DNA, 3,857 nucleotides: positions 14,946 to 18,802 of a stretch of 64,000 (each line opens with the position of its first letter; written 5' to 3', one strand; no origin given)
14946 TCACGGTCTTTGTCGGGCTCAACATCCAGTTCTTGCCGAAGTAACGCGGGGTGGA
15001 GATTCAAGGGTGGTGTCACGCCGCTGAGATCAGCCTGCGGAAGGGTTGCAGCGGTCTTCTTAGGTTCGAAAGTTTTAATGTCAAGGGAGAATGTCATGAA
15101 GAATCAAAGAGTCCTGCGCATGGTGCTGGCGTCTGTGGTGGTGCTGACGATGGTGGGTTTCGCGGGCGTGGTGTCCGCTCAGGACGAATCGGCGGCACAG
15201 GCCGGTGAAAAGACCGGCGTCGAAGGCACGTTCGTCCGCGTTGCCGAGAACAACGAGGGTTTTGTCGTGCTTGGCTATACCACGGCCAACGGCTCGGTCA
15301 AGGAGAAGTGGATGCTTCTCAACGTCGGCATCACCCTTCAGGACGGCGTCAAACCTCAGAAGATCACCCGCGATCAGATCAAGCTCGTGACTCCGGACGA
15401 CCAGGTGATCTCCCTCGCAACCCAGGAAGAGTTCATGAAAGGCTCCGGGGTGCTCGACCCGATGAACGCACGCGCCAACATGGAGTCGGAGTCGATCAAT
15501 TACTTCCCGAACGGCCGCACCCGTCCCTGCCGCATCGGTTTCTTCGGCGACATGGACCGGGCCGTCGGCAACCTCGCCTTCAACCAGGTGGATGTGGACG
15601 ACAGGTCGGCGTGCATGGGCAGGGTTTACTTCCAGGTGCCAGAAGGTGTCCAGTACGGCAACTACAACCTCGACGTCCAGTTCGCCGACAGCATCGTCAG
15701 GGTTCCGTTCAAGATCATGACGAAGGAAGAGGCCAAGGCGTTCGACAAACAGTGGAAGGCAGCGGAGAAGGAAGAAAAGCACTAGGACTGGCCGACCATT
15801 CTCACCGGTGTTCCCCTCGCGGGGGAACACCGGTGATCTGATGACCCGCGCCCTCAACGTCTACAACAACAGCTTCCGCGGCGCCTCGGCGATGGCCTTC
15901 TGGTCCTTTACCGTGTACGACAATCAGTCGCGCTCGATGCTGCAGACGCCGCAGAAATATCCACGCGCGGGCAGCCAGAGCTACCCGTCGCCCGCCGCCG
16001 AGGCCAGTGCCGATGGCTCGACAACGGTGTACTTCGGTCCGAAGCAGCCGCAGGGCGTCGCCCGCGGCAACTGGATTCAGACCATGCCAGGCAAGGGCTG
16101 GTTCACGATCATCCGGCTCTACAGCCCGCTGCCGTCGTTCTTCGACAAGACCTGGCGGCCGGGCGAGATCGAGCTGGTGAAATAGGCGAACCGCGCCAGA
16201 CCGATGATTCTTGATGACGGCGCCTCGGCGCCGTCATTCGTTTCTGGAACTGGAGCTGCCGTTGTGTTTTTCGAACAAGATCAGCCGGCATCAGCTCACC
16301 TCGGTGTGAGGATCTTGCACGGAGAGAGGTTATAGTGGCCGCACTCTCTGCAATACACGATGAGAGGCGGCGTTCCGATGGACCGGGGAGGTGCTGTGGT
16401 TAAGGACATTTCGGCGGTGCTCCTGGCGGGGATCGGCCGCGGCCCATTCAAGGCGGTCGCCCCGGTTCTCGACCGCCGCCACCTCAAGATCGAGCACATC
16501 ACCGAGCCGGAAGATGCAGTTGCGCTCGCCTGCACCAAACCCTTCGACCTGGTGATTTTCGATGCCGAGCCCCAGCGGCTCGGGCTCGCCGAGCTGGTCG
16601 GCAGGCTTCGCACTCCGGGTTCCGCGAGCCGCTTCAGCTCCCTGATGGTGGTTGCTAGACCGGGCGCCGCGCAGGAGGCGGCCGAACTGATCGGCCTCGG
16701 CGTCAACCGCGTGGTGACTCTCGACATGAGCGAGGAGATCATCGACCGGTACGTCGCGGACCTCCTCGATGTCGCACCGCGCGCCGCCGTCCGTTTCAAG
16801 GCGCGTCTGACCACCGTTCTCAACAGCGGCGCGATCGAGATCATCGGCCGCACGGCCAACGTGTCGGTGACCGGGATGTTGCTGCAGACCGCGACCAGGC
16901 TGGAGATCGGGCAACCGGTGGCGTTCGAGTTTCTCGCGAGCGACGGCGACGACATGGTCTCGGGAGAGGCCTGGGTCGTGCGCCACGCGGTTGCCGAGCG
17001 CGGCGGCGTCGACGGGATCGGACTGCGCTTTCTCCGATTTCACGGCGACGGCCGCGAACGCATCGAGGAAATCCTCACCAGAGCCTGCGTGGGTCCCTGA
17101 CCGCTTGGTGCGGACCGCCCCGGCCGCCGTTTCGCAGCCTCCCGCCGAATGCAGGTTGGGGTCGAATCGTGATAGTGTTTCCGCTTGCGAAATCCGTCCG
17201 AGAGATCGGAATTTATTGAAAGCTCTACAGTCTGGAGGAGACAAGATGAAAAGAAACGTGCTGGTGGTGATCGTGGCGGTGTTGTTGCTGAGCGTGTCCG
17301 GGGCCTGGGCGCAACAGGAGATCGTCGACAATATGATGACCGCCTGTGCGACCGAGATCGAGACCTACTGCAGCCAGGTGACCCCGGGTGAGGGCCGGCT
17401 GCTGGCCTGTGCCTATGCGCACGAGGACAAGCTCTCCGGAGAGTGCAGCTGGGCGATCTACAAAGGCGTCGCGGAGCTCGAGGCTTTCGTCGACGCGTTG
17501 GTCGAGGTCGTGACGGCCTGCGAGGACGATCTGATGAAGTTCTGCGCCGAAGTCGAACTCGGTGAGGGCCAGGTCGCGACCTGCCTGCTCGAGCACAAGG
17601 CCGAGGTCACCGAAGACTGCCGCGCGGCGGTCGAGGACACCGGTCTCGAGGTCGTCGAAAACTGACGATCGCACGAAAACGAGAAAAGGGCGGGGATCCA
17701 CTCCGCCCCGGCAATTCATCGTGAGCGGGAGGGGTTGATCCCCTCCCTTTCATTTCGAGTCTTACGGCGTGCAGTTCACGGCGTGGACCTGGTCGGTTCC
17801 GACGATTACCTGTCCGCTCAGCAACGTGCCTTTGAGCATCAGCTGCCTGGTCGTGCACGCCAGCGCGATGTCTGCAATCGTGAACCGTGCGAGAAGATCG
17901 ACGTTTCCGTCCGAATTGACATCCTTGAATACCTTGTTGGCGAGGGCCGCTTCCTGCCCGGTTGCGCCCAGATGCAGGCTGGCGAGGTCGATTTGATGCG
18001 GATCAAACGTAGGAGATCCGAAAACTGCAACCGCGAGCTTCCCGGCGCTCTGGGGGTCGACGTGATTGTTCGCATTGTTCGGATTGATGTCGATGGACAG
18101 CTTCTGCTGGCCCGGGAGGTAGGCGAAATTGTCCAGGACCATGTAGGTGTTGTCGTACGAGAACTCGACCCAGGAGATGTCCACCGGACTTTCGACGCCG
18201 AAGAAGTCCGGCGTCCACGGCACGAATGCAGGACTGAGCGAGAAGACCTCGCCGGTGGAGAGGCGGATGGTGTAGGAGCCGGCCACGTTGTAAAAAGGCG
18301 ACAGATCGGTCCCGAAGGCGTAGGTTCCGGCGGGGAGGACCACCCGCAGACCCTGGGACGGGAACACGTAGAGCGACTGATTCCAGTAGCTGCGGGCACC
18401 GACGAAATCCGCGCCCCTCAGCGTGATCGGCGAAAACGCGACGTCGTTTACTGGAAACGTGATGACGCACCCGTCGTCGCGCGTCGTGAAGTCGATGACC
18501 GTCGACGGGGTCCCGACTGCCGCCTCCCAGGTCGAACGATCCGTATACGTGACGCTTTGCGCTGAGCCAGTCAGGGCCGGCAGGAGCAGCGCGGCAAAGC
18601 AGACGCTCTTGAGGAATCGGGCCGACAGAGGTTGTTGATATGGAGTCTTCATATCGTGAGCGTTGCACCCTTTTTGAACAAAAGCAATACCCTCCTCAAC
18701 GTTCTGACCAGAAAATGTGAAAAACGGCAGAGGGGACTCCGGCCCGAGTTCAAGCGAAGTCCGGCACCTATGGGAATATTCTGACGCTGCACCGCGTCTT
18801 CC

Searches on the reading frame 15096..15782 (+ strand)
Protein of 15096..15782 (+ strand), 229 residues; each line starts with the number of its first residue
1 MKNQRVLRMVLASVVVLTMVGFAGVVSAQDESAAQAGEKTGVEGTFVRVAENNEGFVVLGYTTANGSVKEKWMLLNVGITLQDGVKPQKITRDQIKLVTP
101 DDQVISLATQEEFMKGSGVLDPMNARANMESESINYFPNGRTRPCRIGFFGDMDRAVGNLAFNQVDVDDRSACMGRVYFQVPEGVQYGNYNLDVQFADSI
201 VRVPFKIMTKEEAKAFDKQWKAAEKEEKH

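Call 4: search_protein_families(library=pfam, proteins=[window:15096-15782:+], max_evalue=1)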
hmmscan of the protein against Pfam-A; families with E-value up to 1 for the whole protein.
window:15096-15782:+ (229 aa): 0 families

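Call 5: search_protein_families(library=ncbifam, proteins=[window:15096-15782:+], max_evalue=1)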
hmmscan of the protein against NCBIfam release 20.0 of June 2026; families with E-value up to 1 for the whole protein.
window:15096-15782:+ (229 aa): 0 families

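Call 58: search_protein_families(library=pfam, proteins=[window:15096-15782:+], max_evalue=10)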
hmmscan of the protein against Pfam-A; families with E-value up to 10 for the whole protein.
window:15096-15782:+ (229 aa): 0 families

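Call 72: search_solved_structures(query=window:15096-15782:+, max_evalue=10)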
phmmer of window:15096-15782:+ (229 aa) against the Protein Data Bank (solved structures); distinct sequences matched with E-value up to 10: 2.
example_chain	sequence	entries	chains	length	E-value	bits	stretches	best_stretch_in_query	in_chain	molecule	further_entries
6t5k_C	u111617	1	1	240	0.96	12.1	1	104-155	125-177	Zn-dependent hydrolase, glyoxylase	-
7kcn_A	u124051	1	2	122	1.6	11.4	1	69-93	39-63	HIUase-TTR ancestor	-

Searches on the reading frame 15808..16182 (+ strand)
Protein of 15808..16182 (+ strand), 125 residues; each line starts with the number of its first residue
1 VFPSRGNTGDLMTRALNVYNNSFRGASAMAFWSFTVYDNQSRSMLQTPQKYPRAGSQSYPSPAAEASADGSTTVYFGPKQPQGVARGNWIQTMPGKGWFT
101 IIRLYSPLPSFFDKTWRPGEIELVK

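Call 58: search_protein_families(library=pfam, proteins=[window:15808-16182:+], max_evalue=10)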
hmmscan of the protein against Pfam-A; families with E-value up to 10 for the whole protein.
window:15808-16182:+ (125 aa): 2 families
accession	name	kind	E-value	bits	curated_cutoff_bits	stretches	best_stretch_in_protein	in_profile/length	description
PF06742.16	DUF1214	-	1.8e-21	77.2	25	1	23-107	26-110/112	Protein of unknown function (DUF1214)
PF16875.11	Glyco_hydro_36N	-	0.017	15.1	27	1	35-94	29-91/253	Glycosyl hydrolase family 36 N-terminal domain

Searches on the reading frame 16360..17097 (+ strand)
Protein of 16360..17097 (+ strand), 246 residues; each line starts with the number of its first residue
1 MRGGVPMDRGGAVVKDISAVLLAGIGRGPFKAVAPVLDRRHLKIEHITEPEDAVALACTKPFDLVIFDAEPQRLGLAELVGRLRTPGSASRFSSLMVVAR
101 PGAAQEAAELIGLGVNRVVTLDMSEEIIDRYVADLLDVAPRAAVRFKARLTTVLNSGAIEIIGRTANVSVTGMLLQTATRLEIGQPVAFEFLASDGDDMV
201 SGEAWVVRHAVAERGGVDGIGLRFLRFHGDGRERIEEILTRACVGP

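Call 58: search_protein_families(library=pfam, proteins=[window:16360-17097:+], max_evalue=10)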
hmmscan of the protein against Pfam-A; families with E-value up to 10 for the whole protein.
window:16360-17097:+ (246 aa): 4 families
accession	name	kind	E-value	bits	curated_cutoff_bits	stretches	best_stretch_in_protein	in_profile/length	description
PF07238.19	PilZ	-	6.6e-12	46.1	22.5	1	141-239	3-100/102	PilZ domain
PF00072.30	Response_reg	-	0.032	14.8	30.2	1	33-120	14-98/111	Response regulator receiver domain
PF23198.2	PDE8A_N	-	0.083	13.2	29.6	1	37-120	30-116/147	PDE8A-like, N-terminal domain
PF22784.1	PTP-SAK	-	0.15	12.5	27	1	94-131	11-48/153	Swiss Army Knife protein, DSP-PTPase phosphatase domain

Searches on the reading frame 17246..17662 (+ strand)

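Call 4: search_protein_families(library=pfam, proteins=[window:17246-17662:+], max_evalue=1)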
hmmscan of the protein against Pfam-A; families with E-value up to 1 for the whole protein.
window:17246-17662:+ (139 aa): 2 families
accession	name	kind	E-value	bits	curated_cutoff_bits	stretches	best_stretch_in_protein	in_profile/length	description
PF00839.22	Cys_rich_FGFR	-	7.1e-14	52.1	22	2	88-120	24-56/58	Cysteine rich repeat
PF24870.1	DUF7735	-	0.11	12.9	27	0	32-71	14-53/147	Domain of unknown function (DUF7735)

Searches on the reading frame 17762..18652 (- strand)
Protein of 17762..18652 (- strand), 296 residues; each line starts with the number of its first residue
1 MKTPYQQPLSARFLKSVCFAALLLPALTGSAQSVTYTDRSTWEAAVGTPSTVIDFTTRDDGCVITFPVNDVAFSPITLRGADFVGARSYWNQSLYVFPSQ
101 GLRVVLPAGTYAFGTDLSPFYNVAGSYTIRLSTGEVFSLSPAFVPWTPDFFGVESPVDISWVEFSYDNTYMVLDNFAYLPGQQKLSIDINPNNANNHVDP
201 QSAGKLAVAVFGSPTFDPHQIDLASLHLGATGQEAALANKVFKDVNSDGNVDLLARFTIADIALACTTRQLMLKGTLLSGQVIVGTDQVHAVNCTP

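Call 4: search_protein_families(library=pfam, proteins=[window:17762-18652:-], max_evalue=1)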
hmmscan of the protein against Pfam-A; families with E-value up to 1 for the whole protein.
window:17762-18652:- (296 aa): 2 families
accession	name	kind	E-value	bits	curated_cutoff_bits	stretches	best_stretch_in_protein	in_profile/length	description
PF13410.11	GST_C_2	-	0.18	12.4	24.9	1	255-271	31-47/69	Glutathione S-transferase, C-terminal domain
PF19119.5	DUF5803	-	0.23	11.5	25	1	148-208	32-83/196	Family of unknown function (DUF5803)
